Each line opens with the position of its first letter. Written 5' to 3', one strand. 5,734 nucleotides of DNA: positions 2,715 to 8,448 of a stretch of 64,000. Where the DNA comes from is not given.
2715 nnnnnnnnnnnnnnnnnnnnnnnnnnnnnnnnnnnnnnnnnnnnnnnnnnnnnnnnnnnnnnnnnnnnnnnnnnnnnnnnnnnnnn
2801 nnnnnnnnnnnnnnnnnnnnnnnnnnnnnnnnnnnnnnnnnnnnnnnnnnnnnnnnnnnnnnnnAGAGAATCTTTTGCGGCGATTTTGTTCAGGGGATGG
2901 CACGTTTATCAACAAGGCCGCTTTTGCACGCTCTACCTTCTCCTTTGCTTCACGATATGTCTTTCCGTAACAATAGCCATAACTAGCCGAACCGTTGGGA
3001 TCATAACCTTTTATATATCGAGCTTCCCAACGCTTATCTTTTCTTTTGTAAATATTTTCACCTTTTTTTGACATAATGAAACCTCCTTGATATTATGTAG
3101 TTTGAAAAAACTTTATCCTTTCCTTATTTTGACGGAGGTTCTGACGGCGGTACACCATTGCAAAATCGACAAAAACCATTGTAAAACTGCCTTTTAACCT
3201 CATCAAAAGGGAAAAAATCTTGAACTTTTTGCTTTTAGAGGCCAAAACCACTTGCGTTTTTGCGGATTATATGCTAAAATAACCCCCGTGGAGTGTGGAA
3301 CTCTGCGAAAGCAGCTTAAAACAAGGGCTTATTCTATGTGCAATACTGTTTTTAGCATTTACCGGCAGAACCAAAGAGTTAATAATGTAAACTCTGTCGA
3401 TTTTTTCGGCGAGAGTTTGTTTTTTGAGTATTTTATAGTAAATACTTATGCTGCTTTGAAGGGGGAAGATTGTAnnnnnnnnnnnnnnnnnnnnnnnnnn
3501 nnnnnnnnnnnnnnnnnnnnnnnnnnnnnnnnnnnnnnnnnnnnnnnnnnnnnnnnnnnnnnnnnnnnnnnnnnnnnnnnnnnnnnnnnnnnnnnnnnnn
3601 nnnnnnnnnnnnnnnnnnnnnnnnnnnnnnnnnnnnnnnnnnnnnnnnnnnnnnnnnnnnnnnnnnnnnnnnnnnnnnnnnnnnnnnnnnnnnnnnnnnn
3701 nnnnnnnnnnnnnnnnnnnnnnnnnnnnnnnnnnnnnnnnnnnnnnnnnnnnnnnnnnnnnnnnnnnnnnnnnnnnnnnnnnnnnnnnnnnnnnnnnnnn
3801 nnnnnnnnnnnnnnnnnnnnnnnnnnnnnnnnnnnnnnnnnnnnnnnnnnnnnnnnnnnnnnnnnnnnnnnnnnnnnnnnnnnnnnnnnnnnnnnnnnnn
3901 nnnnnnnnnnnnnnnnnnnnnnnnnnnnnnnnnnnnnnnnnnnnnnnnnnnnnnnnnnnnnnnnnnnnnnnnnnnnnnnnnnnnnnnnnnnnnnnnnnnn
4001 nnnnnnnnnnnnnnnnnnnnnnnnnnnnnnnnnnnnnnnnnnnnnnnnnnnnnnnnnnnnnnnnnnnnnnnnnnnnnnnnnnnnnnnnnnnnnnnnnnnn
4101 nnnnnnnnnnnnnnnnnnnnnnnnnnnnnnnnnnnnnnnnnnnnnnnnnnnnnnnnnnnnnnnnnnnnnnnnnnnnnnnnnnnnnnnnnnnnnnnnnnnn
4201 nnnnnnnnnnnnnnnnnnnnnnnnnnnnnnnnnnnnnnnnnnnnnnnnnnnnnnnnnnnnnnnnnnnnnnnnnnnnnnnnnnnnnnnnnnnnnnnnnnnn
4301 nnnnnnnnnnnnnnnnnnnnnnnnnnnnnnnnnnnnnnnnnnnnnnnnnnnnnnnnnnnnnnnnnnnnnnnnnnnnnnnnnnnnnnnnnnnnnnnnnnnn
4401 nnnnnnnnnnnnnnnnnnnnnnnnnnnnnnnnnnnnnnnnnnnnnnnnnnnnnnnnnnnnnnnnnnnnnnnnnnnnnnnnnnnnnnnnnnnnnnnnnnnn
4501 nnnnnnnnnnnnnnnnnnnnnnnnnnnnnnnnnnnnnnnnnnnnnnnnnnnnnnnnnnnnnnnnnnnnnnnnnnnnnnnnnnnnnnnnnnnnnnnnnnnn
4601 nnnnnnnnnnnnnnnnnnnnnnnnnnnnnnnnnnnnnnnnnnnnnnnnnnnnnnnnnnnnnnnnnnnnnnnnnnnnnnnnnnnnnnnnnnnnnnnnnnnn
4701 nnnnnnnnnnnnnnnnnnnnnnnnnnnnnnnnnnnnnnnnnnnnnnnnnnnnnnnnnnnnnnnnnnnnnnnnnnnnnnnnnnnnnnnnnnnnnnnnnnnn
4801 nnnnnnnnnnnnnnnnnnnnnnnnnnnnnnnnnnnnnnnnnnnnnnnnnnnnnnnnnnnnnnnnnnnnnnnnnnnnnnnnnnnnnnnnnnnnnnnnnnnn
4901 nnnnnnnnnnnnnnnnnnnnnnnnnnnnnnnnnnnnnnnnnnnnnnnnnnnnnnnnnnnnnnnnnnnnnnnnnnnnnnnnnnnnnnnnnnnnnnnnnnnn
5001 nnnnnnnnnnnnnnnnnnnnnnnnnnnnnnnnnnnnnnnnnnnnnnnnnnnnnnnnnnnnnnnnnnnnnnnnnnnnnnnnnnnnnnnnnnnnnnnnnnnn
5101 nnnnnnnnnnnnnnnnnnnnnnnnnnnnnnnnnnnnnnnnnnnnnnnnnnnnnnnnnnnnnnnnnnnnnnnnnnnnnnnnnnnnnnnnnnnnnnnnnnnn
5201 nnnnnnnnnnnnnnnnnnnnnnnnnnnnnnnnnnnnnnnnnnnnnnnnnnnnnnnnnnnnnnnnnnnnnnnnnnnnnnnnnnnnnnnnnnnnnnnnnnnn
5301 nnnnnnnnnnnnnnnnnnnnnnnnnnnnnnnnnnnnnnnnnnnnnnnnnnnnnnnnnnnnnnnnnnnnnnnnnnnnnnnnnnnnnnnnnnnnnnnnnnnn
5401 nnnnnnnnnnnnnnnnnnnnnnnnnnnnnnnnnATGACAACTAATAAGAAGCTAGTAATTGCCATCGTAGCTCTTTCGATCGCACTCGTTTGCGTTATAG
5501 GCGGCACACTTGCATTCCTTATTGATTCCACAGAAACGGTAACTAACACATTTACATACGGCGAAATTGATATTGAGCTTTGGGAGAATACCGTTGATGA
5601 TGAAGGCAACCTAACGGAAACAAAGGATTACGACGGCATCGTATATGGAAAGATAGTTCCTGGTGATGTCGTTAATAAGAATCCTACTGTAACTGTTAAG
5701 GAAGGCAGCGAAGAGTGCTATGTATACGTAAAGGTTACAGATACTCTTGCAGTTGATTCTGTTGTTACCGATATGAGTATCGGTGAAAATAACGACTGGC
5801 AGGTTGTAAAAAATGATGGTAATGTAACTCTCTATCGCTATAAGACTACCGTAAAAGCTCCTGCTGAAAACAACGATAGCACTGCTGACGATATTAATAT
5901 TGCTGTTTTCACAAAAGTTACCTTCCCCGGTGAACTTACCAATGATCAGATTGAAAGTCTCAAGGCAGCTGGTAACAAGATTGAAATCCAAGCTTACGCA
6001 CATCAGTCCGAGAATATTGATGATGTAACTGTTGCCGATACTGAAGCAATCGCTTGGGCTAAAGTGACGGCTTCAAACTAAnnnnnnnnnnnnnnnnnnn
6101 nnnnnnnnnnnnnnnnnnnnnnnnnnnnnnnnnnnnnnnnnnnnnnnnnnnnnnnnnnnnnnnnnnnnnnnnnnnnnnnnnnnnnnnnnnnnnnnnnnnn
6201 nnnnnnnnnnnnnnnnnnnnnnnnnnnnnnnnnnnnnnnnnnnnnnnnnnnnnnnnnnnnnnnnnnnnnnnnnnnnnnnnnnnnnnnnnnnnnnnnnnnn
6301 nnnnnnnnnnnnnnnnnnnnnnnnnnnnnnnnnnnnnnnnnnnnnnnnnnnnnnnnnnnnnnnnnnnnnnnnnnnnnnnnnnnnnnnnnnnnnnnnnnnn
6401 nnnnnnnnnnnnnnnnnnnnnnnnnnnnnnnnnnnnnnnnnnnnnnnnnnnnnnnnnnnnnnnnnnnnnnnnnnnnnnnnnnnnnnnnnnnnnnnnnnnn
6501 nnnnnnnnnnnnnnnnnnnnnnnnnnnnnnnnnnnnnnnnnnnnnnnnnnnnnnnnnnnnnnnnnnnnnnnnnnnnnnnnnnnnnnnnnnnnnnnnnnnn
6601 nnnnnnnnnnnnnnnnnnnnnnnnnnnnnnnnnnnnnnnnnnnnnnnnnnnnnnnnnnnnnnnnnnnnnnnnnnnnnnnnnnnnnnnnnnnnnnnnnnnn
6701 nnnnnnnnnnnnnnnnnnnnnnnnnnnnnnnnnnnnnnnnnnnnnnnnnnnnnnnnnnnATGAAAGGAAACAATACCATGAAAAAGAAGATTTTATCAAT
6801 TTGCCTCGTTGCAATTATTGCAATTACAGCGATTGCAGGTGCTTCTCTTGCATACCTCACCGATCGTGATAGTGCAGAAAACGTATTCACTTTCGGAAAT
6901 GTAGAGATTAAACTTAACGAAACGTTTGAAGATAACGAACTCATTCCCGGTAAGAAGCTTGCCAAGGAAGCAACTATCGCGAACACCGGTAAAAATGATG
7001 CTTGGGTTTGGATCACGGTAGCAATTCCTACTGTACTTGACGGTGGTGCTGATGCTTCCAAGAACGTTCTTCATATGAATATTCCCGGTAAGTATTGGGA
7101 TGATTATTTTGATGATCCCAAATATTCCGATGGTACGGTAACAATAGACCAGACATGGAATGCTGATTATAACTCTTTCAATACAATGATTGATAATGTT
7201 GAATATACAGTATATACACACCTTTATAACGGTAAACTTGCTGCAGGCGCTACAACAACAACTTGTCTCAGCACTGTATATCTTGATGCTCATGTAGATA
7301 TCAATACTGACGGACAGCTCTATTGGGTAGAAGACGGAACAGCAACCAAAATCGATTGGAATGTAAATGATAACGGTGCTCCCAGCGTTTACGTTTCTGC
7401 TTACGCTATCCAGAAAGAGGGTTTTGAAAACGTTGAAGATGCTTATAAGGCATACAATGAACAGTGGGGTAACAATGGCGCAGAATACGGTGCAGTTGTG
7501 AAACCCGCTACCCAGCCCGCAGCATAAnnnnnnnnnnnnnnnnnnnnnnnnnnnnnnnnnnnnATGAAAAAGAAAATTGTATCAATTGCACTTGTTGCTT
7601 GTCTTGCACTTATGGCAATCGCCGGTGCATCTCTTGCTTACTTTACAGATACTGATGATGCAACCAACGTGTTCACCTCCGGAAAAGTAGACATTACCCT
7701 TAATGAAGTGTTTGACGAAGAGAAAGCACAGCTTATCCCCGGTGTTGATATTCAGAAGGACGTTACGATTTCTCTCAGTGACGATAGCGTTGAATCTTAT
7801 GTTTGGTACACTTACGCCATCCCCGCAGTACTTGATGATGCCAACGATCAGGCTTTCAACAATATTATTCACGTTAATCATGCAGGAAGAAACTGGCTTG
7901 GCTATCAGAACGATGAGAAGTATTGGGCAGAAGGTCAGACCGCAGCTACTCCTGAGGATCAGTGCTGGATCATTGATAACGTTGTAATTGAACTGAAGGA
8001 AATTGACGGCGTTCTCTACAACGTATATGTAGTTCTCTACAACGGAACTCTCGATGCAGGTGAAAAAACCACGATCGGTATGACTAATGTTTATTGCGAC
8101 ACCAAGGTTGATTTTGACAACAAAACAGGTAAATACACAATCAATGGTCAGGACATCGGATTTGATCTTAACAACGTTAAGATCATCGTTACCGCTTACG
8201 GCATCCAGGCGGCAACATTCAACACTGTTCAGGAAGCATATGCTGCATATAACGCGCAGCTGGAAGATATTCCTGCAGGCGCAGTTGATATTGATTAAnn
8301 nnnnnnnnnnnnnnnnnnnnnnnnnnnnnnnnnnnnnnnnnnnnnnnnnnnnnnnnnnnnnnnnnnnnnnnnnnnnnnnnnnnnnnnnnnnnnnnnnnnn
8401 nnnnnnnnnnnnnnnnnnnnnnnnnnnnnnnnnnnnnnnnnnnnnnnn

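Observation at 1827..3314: Tyrosine recombinase gene bracketed by a 17-bp perfect inverted repeat (outer) and a 23-bp imperfect direct repeat (inner), directly upstream of the fibre locus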

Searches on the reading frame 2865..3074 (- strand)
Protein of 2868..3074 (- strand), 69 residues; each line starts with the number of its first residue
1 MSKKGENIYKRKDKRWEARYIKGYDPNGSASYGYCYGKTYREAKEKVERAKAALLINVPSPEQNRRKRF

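Call 47: search_protein_families(library=pfam, proteins=[window:2868-3074:-], max_evalue=1)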
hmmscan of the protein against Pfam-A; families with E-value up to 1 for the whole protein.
seq(69 aa): 1 family
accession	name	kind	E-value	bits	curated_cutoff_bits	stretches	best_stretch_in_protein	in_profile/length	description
PF24219.2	DUF7438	-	0.099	13.5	25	1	30-54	23-50/57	Family of unknown function (DUF7438)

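Call 54: predict_structure(alignment_id=A3)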
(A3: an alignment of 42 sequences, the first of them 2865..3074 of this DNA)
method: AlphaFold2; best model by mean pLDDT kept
length: 70 residues; sequences in the alignment: 42
mean_pLDDT: 82.4   pTM: 0.63
mean pLDDT of the five models: 82.4, 81.1, 80.8, 79.5, 78.5
residues with pLDDT >= 90: 33; 70-90: 19; 50-70: 16; < 50: 2
segments of 3 or more residues with pLDDT < 50: none
pLDDT, mean of each block of 10 residues (from residue 1): 73 94 88 93 93 77 57
secondary structure, 60 per line:
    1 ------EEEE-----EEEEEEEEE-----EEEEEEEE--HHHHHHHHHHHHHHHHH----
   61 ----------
elements in order: E7-10 E16-24 E30-37 H40-56
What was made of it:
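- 1950..3074 (-): Tyrosine recombinase gene (374 aa), closest by sequence to the Tn1549 integrase. The N-terminal 70 residues are predicted to fold as three strands plus a helix, pLDDT 82 (call 54).
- On Heterobivalent integrases (lambda / Tn916 / Tn1549 type): The AF2 model of residues 1-70 has three strands and a helix, pLDDT 82 (call 54).
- Closest known: Tn916/Tn1549 conjugative-transposon integrases. Same: The N-terminal domain is predicted to have three strands and a helix (call 54).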

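Call 59: fold_search(model_id=the predicted structure, library=pdb)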
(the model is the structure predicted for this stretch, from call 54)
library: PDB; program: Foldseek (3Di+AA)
matches with E <= 10: 596; with E <= 0.001: 0
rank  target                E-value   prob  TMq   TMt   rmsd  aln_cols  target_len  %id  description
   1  8b9k_A                2.2e-01  0.63  0.39  0.05   7.7        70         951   11  Cryo-EM structure of MLE in complex with ADP:AlF4 and SL7modUUC RNA (released 2023-10-18)
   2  9kby_A                3.9e-01  0.63  0.44  0.06   5.7        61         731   16  Cryo-EM structure of DCL4-Hairpin RNA complex (released 2026-02-18)
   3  8i9p_LT               6.1e-01  0.21  0.33  0.20  14.8        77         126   16  Cryo-EM structure of a Chaetomium thermophilum pre-60S ribosomal subunit - State Mak16 (released 2023-05-17)
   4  5ztm_A                6.5e-01  0.60  0.46  0.22   6.1        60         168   12  Crystal structure of MLE dsRBDs in complex with roX2 (R2H1) (released 2019-03-06)
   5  3ulb_B                6.5e-01  0.35  0.38  0.29   5.2        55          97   14  Crystal structure of the pleckstrin homology domain of Saccharomyces cerevisiae Avo1, a TORC2 subunit, in the P212121  (released 2012-04-11)
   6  6ylg_T                6.5e-01  0.11  0.26  0.17  14.2        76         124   18  Rix1-Rea1 pre-60S particle - 60S core, body 1 (rigid body refinement) (released 2020-07-29)
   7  8b9i_A                6.9e-01  0.41  0.40  0.05   6.9        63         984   13  Cryo-EM structure of MLE in complex with ADP:AlF4 and UUC RNA (released 2023-10-18)
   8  8ovj_S                6.9e-01  0.16  0.32  0.16  15.0        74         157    8  CRYO-EM STRUCTURE OF LEISHMANIA MAJOR 80S RIBOSOME : PARENTAL STRAIN (released 2024-05-08)
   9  8yld_V                6.9e-01  0.12  0.28  0.15  12.8        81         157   16  State 4a (S4a) of yeast 80S ribosome bound to 2 tRNAs and open eEF3 and eEF2 during translocation (released 2024-12-11)
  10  4gzv_E                7.9e-01  0.18  0.23  0.13   5.4        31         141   16  Crystal structure of a lipocalin family protein (BACOVA_00364) from Bacteroides ovatus ATCC 8483 at 1.95 A resolution (released 2012-11-07)
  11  8ova_BU               7.9e-01  0.15  0.31  0.15  15.1        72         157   11  CRYO-EM STRUCTURE OF TRYPANOSOMA BRUCEI PROCYCLIC FORM 80S RIBOSOME : PARENTAL STRAIN (released 2023-11-29)
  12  5npg_MODEL_1_A        8.4e-01  0.33  0.39  0.34   6.2        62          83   21  Solution structure of Drosophila melanogaster Loquacious dsRBD1 (released 2017-10-04)
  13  4v8m_BU               8.4e-01  0.11  0.27  0.14  14.4        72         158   11  High-resolution cryo-electron microscopy structure of the Trypanosoma brucei ribosome (released 2014-07-09)
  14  9g6k_UG               8.9e-01  0.35  0.39  0.23   5.1        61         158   16  LSU structure derived from the LSU sample of the mitoribosome from T. gondii. (released 2024-12-11)
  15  4gzv_B                8.9e-01  0.16  0.23  0.14   5.4        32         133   16  Crystal structure of a lipocalin family protein (BACOVA_00364) from Bacteroides ovatus ATCC 8483 at 1.95 A resolution (released 2012-11-07)
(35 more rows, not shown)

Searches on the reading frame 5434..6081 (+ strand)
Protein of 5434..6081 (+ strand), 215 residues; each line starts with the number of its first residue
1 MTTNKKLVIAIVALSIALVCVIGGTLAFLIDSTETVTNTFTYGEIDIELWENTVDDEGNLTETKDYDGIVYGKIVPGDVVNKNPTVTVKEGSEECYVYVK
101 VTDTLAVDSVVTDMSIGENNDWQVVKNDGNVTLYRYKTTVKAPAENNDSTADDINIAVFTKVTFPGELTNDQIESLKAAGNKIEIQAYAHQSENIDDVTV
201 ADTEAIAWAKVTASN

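Call 47: search_protein_families(library=pfam, proteins=[window:5434-6081:+], max_evalue=1)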
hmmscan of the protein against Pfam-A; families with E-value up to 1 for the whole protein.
window:5434-6081:+ (215 aa): 3 families
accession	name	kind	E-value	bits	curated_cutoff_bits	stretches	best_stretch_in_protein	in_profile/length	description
PF12389.13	Peptidase_M73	-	3.4e-05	24.2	22.5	1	4-60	3-58/196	Camelysin metallo-endopeptidase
PF02927.20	CelD_N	-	0.0042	18.2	24.6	1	114-167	26-76/86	Cellulase N-terminal ig-like domain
PF12079.13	DUF3558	-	0.23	11.8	34.1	1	37-112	92-148/173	Protein of unknown function (DUF3558)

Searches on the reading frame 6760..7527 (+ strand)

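Call 47: search_protein_families(library=pfam, proteins=[window:6760-7527:+], max_evalue=1)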
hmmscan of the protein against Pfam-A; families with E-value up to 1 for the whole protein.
window:6760-7527:+ (255 aa): 2 families
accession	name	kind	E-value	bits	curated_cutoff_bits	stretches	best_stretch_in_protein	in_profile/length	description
PF12389.13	Peptidase_M73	-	4.3e-08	33.7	22.5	1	7-80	2-77/196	Camelysin metallo-endopeptidase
PF22877.3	RRM_Thc1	-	0.083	13.3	23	1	222-252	42-71/75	Thc1, RRM domain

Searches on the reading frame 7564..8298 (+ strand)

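Call 47: search_protein_families(library=pfam, proteins=[window:7564-8298:+], max_evalue=1)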
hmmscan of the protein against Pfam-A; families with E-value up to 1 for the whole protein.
window:7564-8298:+ (244 aa): 5 families
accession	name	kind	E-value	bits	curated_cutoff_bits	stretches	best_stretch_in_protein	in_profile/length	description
PF12389.13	Peptidase_M73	-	1.7e-07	31.7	22.5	1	1-71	2-72/196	Camelysin metallo-endopeptidase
PF15886.11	CBM39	-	0.1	12.8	25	1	126-181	50-103/107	Carbohydrate binding domain (family 32)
PF13188.13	PAS_8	-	0.14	12.5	21.8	1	90-122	16-44/65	PAS domain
PF24142.1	Beta-sand_ComC_1st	-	0.17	13.1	27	1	182-223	8-47/79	EGF-like domain-containing protein ComC first beta-sandwich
PF15170.11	CaM-KIIN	-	0.18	12.4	27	1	115-154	31-71/79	Calcium/calmodulin-dependent protein kinase II inhibitor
